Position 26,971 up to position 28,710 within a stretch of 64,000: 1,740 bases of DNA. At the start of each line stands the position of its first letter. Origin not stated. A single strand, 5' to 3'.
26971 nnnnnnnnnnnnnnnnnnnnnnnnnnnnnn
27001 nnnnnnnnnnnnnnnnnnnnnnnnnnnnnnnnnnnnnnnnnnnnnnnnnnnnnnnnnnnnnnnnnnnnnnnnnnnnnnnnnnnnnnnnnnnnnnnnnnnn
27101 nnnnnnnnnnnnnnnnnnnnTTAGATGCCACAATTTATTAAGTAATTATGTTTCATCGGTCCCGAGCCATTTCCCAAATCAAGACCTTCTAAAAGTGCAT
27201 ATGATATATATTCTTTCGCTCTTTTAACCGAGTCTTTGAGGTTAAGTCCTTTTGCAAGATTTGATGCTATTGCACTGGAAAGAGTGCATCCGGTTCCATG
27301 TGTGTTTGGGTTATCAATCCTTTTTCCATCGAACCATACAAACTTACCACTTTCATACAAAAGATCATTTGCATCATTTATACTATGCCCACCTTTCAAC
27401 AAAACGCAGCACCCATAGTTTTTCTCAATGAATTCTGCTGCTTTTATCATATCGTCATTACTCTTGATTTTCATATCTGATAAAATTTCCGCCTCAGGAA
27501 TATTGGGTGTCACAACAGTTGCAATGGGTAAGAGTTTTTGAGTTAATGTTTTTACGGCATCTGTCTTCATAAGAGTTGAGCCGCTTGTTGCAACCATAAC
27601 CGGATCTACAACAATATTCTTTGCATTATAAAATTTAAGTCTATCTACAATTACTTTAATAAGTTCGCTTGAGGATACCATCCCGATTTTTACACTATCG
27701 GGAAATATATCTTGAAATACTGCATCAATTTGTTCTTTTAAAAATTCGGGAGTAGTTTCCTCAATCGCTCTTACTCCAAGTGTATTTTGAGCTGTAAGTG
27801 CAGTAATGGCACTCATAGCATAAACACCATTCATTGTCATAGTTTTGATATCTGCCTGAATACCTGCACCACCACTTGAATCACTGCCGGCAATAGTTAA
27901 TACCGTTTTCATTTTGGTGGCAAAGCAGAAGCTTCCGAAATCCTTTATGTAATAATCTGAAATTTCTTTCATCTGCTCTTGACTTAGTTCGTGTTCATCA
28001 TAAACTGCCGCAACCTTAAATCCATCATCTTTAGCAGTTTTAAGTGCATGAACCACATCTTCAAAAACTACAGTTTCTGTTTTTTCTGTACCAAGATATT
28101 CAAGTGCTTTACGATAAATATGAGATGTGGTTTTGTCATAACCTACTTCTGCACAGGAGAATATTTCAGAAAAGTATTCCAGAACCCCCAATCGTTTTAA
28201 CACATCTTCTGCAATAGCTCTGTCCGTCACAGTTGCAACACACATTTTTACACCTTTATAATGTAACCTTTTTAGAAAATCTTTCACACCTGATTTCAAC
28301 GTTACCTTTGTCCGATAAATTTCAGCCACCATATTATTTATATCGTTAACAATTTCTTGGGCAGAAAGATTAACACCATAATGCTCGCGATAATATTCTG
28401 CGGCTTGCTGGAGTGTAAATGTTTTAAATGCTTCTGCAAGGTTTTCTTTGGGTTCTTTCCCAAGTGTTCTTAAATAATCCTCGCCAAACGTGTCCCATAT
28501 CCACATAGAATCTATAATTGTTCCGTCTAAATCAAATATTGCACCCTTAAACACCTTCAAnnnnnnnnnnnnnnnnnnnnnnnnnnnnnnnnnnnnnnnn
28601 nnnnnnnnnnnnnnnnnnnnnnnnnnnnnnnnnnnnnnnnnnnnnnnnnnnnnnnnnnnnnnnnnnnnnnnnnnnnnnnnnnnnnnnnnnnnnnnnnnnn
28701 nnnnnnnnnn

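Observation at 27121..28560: HAD-phosphatase::ThiD fusion protein in the thiamine cassette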

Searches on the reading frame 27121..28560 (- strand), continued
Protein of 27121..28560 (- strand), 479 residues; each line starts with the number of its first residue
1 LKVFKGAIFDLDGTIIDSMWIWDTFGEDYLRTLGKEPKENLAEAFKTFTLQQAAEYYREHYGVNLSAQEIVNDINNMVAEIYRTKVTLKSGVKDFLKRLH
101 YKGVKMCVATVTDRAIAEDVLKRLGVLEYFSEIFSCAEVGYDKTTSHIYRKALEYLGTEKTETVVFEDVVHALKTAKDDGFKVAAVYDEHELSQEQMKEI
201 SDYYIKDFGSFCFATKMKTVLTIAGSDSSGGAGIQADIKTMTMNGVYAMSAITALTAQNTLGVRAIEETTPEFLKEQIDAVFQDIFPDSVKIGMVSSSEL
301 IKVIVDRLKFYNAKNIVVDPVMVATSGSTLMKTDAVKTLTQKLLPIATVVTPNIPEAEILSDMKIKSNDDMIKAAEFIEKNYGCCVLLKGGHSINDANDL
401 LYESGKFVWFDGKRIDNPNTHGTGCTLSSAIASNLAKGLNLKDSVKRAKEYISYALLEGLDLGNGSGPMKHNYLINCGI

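Call 63: predict_structure(alignment_id=A3)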
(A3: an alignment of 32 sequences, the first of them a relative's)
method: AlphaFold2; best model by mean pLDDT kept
length: 477 residues; sequences in the alignment: 32
mean_pLDDT: 71.0   pTM: 0.48
mean pLDDT of the five models: 71.0, 65.3, 65.1, 64.0, 62.8
residues with pLDDT >= 90: 69; 70-90: 227; 50-70: 72; < 50: 109
segments of 3 or more residues with pLDDT < 50: 207-267, 282-284, 321-329, 390-394, 412-420, 457-477
pLDDT, mean of each block of 10 residues (from residue 1): 77 77 83 85 73 91 88 82 84 87 87 90 94 83 78 69 67 74 72 81 57 36 31 44 41 43 48 61 61 70 82 77 44 82 91 84 86 94 81 67 84 47 70 81 80 55 38 36
secondary structure, 60 per line:
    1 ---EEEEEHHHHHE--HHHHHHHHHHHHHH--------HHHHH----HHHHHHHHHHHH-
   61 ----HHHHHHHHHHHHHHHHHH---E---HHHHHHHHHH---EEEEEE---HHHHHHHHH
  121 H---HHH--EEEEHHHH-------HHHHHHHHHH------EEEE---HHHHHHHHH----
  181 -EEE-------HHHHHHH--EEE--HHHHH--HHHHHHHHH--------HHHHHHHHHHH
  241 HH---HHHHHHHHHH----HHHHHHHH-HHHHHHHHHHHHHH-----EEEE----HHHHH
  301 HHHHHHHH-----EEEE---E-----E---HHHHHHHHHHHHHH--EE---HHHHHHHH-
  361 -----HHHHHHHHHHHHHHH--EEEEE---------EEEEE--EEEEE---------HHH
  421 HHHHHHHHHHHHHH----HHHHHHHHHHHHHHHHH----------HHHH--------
elements in order: E4-8 H9-13 H17-30 H39-43 H48-59 H65-82 H90-99 E103-108 H112-121 E130-133 H134-137 H145-154 E161-164 H168-176 E182-184 H192-198 E201-203 H206-210 H213-221 H230-242 H246-255 H260-267 H269-282 E288-291 H296-308 E314-317 H331-344 H352-359 H366-380 E383-387 E397-401 E404-408 H418-434 H439-455 H466-469

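Call 66: fold_search(model_id=the predicted structure, library=pdb)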
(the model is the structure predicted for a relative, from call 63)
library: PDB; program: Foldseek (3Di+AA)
matches with E <= 10: 1455; with E <= 0.001: 528
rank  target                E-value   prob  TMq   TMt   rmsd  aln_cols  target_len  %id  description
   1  8g1h                  5.0e-15  1.00  0.43  0.76   3.8       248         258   39  Ancestral protein AncTh of Phosphomethylpirimidine kinases family (released 2024-02-07)
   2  1ub0                  6.2e-14  1.00  0.37  0.69   3.0       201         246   37  Crystal Structure Analysis of Phosphomethylpyrimidine Kinase (ThiD) from Thermus Thermophilus Hb8 (released 2003-04-08)
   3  1jxi_A                6.9e-14  1.00  0.37  0.67   2.9       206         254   35  4-Amino-5-hydroxymethyl-2-methylpyrimidine Phosphate Kinase from Salmonella typhimurium complexed with 4-Amino-5-hydro (released 2002-02-27)
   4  4jjp_A                1.0e-13  1.00  0.39  0.77   3.9       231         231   43  2.06 Angstrom resolution crystal structure of phosphomethylpyrimidine kinase (thiD)from Clostridium difficile 630 (released 2013-03-20)
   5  7r8y_A                1.4e-13  1.00  0.41  0.81   3.9       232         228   46  Ancestral protein AncThEn of Phosphomethylpyrimidine kinases family (released 2022-06-29)
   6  2i5b_D                3.0e-13  1.00  0.36  0.63   2.2       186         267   36  The crystal structure of an ADP complex of Bacillus subtilis pyridoxal kinase provides evidence for the parralel emerg (released 2006-09-19)
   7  2i5b_B                4.4e-13  1.00  0.35  0.64   1.7       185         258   35  The crystal structure of an ADP complex of Bacillus subtilis pyridoxal kinase provides evidence for the parralel emerg (released 2006-09-19)
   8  2i5b_C                4.4e-13  1.00  0.36  0.62   2.6       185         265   34  The crystal structure of an ADP complex of Bacillus subtilis pyridoxal kinase provides evidence for the parralel emerg (released 2006-09-19)
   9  2i5b_A                5.1e-13  1.00  0.36  0.62   2.6       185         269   34  The crystal structure of an ADP complex of Bacillus subtilis pyridoxal kinase provides evidence for the parralel emerg (released 2006-09-19)
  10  1jxh_A                5.4e-13  1.00  0.36  0.66   3.1       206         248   32  4-Amino-5-hydroxymethyl-2-methylpyrimidine Phosphate Kinase from Salmonella typhimurium (released 2002-02-27)
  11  7l07                  5.7e-13  1.00  0.37  0.80   3.3       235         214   43  Last common ancestor of HMPPK and PLK/HMPPK vitamin kinases (released 2021-02-17)
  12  3rm5_B                7.0e-13  1.00  0.37  0.34   3.3       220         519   34  Structure of Trifunctional THI20 from Yeast (released 2011-09-21)
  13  7ocu_A                8.7e-13  1.00  0.36  0.26  21.2       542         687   18  Mannitol-1-phosphate bound to the phosphatase domain of the bifunctional mannitol-1-phosphate dehydrogenase/phosphatas (released 2022-04-27)
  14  4jjp_B                1.5e-12  1.00  0.38  0.80   3.6       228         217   42  2.06 Angstrom resolution crystal structure of phosphomethylpyrimidine kinase (thiD)from Clostridium difficile 630 (released 2013-03-20)
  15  7ocq_A                1.5e-12  1.00  0.36  0.26  21.6       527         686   18  NADH bound to the dehydrogenase domain of the bifunctional mannitol-1-phosphate dehydrogenase/phosphatase MtlD from Ac (released 2022-04-20)
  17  3rm5_A                2.9e-12  1.00  0.36  0.33   3.4       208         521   34  Structure of Trifunctional THI20 from Yeast (released 2011-09-21)
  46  3kbb                  2.6e-09  1.00  0.39  0.79   3.8       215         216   20  Crystal structure of putative beta-phosphoglucomutase from Thermotoga maritima (released 2009-11-17)
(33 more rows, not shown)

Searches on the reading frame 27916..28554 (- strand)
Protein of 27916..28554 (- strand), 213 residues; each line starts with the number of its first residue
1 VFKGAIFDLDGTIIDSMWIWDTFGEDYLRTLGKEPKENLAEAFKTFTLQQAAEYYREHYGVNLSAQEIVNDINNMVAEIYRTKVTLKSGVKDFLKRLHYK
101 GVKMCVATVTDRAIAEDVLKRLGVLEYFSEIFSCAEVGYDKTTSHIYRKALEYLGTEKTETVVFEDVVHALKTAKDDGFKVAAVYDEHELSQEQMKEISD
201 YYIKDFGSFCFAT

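Call 27: search_protein_representatives(protein=window:27916-28554:-)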
Query: 213 residues. Proteins with E-value up to 0.001 (for the whole library): 11595; up to 1e-10: 3576; up to 1e-30: 879. The best 150 are listed.
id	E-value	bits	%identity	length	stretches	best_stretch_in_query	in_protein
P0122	1.9e-82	292.4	63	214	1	1-207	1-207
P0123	1.1e-64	234.4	51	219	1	2-206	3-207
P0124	2.7e-62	226.6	51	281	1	2-206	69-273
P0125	5.5e-60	219.0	50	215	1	3-206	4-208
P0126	2.1e-59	217.1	50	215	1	2-209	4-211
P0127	2.2e-59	217.1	49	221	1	3-206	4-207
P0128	1.3e-58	214.5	49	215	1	1-209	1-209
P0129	1.0e-57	211.6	47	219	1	1-208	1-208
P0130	1.8e-57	210.8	48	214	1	1-207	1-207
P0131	4.9e-56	206.1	48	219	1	1-207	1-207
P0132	5.1e-56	206.1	48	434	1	3-207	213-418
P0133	7.7e-56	205.5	50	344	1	3-206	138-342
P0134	4.5e-55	203.0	72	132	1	1-130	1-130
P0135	6.0e-55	202.6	70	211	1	1-135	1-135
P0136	1.2e-54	201.5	48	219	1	2-208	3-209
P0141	4.3e-53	196.5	48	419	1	1-206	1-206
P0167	1.3e-49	185.2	46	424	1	3-202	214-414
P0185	2.5e-47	177.7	45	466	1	2-207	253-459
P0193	5.5e-47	176.6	46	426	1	2-189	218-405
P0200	8.1e-47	176.0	44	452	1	2-207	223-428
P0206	1.7e-46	175.0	42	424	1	2-207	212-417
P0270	2.6e-43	164.6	30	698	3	2-205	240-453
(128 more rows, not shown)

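Call 28: search_protein_families(library=pfam, proteins=[P0132, P0133, P0141, P0167, P0185, P0193, P0200, P0206, P0270, P0124], max_evalue=0.00001)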
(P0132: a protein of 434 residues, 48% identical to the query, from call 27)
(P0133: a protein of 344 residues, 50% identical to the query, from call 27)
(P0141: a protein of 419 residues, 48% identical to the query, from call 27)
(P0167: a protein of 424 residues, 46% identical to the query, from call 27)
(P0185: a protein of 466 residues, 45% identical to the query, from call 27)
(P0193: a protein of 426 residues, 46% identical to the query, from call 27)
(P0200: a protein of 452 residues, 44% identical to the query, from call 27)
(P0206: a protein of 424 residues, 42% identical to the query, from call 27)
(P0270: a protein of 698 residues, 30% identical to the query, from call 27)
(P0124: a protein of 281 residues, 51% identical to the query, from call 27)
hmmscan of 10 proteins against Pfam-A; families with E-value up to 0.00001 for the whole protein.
P0132 (434 aa): 4 families
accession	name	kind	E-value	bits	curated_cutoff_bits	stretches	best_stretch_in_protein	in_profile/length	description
PF02581.23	TMP-TENI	-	8e-68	227.8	27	1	10-190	1-180/180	Thiamine monophosphate synthase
PF13419.12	HAD_2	-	5.9e-25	88.8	23.8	1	216-394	2-178/178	Haloacid dehalogenase-like hydrolase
PF00702.32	Hydrolase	-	2e-20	74.5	26.4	1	213-385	2-188/191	haloacid dehalogenase-like hydrolase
PF12710.13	HAD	-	5.7e-07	30.6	27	1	215-341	1-127/189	haloacid dehalogenase-like hydrolase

P0133 (344 aa): 4 families
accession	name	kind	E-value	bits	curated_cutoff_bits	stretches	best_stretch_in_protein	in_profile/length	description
PF02581.23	TMP-TENI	-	1.6e-34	119.3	27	1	2-103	79-180/180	Thiamine monophosphate synthase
PF13419.12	HAD_2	-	1.6e-21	77.7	23.8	1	141-319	2-178/178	Haloacid dehalogenase-like hydrolase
PF00702.32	Hydrolase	-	8.9e-21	75.6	26.4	1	137-313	1-191/191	haloacid dehalogenase-like hydrolase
PF12710.13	HAD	-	4.8e-08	34.1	27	1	140-258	1-123/189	haloacid dehalogenase-like hydrolase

P0141 (419 aa): 5 families
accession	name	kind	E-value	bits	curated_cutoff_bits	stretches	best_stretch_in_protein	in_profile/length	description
PF13419.12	HAD_2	-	1.3e-24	87.7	23.8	1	6-183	2-177/178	Haloacid dehalogenase-like hydrolase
PF00702.32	Hydrolase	-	4e-24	86.5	26.4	1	2-166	1-179/191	haloacid dehalogenase-like hydrolase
PF04263.21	TPK_catalytic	-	6.7e-20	71.5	30.7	1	231-329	2-106/113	Thiamin pyrophosphokinase, catalytic domain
PF04265.19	TPK_B1_binding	-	6.5e-10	39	22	1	359-413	13-67/67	Thiamin pyrophosphokinase, vitamin B1 binding domain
PF12710.13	HAD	-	2.1e-07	32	27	1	5-124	1-124/189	haloacid dehalogenase-like hydrolase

P0167 (424 aa): 3 families
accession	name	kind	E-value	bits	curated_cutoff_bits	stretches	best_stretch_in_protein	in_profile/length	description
PF02581.23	TMP-TENI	-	3.6e-57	193.1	27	1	10-187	1-180/180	Thiamine monophosphate synthase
PF13419.12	HAD_2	-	7.3e-24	85.3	23.8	1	217-395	2-178/178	Haloacid dehalogenase-like hydrolase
PF00702.32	Hydrolase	-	1.3e-19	71.8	26.4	1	213-389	1-191/191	haloacid dehalogenase-like hydrolase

P0185 (466 aa): 4 families
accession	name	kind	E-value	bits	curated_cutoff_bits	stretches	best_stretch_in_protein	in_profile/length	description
PF02581.23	TMP-TENI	-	1.1e-68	230.6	27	1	48-217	11-180/180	Thiamine monophosphate synthase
PF13419.12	HAD_2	-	4.7e-25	89.2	23.8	1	257-435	2-178/178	Haloacid dehalogenase-like hydrolase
PF00702.32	Hydrolase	-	6.1e-22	79.4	26.4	1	253-429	1-191/191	haloacid dehalogenase-like hydrolase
PF12710.13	HAD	-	8.5e-06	26.8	27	0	256-378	1-127/189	haloacid dehalogenase-like hydrolase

P0193 (426 aa): 5 families
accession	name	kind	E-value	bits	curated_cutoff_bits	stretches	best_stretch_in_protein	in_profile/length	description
PF00702.32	Hydrolase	-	1.3e-22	81.6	26.4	1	219-394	2-191/191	haloacid dehalogenase-like hydrolase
PF04263.21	TPK_catalytic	-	1.3e-21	77.1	30.7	1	25-112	9-103/113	Thiamin pyrophosphokinase, catalytic domain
PF13419.12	HAD_2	-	1.1e-19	71.6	23.8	1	222-398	2-176/178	Haloacid dehalogenase-like hydrolase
PF12710.13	HAD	-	9.8e-11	42.9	27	1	221-348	1-128/189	haloacid dehalogenase-like hydrolase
PF04265.19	TPK_B1_binding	-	2e-08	34.2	22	1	147-199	14-67/67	Thiamin pyrophosphokinase, vitamin B1 binding domain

P0200 (452 aa): 4 families
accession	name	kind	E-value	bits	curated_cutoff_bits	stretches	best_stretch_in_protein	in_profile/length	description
PF02581.23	TMP-TENI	-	2.8e-65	219.5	27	1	10-187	1-180/180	Thiamine monophosphate synthase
PF13419.12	HAD_2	-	1.6e-22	81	23.8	1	227-405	2-178/178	Haloacid dehalogenase-like hydrolase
PF00702.32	Hydrolase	-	1.9e-16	61.4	26.4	1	223-396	1-188/191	haloacid dehalogenase-like hydrolase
PF12710.13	HAD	-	4.7e-07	30.9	27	1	226-356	1-131/189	haloacid dehalogenase-like hydrolase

P0206 (424 aa): 3 families
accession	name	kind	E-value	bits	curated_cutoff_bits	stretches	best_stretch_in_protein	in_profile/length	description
PF02581.23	TMP-TENI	-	1.5e-53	181.3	27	1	10-188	1-180/180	Thiamine monophosphate synthase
PF13419.12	HAD_2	-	9.1e-31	107.8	23.8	1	216-392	2-176/178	Haloacid dehalogenase-like hydrolase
PF00702.32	Hydrolase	-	3.3e-21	77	26.4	1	212-385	1-188/191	haloacid dehalogenase-like hydrolase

P0270 (698 aa): 7 families
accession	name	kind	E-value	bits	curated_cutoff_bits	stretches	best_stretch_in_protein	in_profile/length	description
PF13419.12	HAD_2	-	6.2e-80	267.9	23.8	3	244-429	2-177/178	Haloacid dehalogenase-like hydrolase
PF00702.32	Hydrolase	-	3.4e-67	227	26.4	3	474-648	2-182/191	haloacid dehalogenase-like hydrolase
PF12710.13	HAD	-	1.6e-26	94.3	27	2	243-371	1-125/189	haloacid dehalogenase-like hydrolase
PF13344.12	Hydrolase_6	-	3.1e-09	37.2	27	0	561-595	14-48/101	Haloacid dehalogenase-like hydrolase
PF08282.18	Hydrolase_3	-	6.7e-09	36.3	20.9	0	566-604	20-56/255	haloacid dehalogenase-like hydrolase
PF12689.13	Acid_PPase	-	1.1e-08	35.6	27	0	325-431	43-151/169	Acid Phosphatase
PF03031.24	NIF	-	5e-08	33.2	21.8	0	324-419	35-123/160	NLI interacting factor-like phosphatase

P0124 (281 aa): 3 families
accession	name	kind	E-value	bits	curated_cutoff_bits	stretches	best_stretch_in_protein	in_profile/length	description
PF13419.12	HAD_2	-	7.7e-20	72.2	23.8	1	73-251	2-178/178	Haloacid dehalogenase-like hydrolase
PF00702.32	Hydrolase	-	1.3e-15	58.8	26.4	1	70-245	2-191/191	haloacid dehalogenase-like hydrolase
PF12710.13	HAD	-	5.8e-06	27.3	27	0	72-187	1-120/189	haloacid dehalogenase-like hydrolase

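Call 31: find_related_loci(query=A1, collection=genome_contigs, flank=10000)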
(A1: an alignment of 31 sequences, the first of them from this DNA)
Query A1 (213 aa) in genome_contigs; peptide patterns used: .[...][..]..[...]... (x = any residue, [..] = any of these).
600 stretches matched a pattern (row limit reached: there are more); 288 encode a relative of the query (tblastn E <= 1e-3); the best 80 are kept; 80 distinct loci.
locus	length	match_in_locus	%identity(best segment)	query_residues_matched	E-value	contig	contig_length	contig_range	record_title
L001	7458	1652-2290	77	1-213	5e-112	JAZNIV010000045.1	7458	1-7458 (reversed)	MAG: Clostridia bacterium isolate T1900044683_TS20190149.MAGScoT_cleanbin_000009 SGB_1703_k141_125095, whole genome shot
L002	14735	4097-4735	76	1-213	8e-111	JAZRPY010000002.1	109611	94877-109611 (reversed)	MAG: Clostridia bacterium isolate T1900045369_YK20190059.MAGScoT_cleanbin_000014 SGB_6854_k141_2100366, whole genome sho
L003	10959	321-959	75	1-213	2e-108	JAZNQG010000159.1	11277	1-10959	MAG: Clostridia bacterium isolate T1900044827_TS20190293.MAGScoT_cleanbin_000007 SGB_2879_k141_17951, whole genome shotg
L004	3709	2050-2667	64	1-206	5e-88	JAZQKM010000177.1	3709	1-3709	MAG: Eubacteriales bacterium isolate T1900044614_TS20190080.MAGScoT_cleanbin_000078 SGB_832_k141_2603839, whole genome s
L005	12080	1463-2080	63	1-206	3e-85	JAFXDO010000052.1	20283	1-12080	MAG: Clostridia bacterium isolate RGIG6318 Sheep_Rectum-3__c842139, whole genome shotgun sequence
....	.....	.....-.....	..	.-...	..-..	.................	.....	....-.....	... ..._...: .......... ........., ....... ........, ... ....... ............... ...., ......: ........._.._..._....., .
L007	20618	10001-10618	55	1-206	7e-77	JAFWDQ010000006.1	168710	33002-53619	MAG: Oscillospiraceae bacterium isolate RGIG5644 Sheep_Duodenum-3__c274, whole genome shotgun sequence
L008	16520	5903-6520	55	1-206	3e-76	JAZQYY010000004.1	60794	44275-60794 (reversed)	MAG: Acutalibacteraceae bacterium isolate T1900045159_TC20190153.MAGScoT_cleanbin_000008 SGB_5013_k141_324058, whole gen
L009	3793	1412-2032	50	1-206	9e-70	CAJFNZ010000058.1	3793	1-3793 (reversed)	uncultured Oscillospiraceae bacterium isolate Coassembly_mag_325 genome assembly, contig: MAGpy_11413_min2k_bin_325_fak8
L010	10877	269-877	51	4-206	1e-69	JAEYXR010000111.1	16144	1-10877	MAG: Bacillota bacterium isolate OH_CBlB_319 k127_943452, whole genome shotgun sequence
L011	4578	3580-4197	51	1-206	1e-66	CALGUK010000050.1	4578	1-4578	MAG TPA_asm: uncultured Clostridia bacterium isolate SRR6425810_bin.30_CONCOCT_v1.1_MAG genome assembly, contig: ERZ1767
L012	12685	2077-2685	52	1-203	1e-66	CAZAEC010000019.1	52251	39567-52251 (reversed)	MAG TPA_asm: uncultured Clostridium sp. isolate SRP350583_co2_79 genome assembly, contig: NODE_754_length_52251_cov_171.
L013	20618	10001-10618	50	1-206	2e-65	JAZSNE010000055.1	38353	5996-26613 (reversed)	MAG: Acutalibacteraceae bacterium isolate T1900044552_TS20190018.MAGScoT_cleanbin_000014 SGB_248_k141_2394826, whole gen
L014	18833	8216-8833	49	1-206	6e-63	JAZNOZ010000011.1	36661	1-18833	MAG: Acutalibacteraceae bacterium isolate T1900044837_TS20190303.MAGScoT_cleanbin_000004 SGB_2925_k141_536666, whole gen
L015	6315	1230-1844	48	3-206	7e-62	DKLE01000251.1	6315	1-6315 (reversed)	MAG TPA_asm: Firmicutes bacterium UBA6648 UBA6648_contig_4546, whole genome shotgun sequence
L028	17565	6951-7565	45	3-206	4e-54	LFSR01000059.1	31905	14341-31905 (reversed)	MAG: Syntrophomonas sp. DTU018 scaffold4622, whole genome shotgun sequence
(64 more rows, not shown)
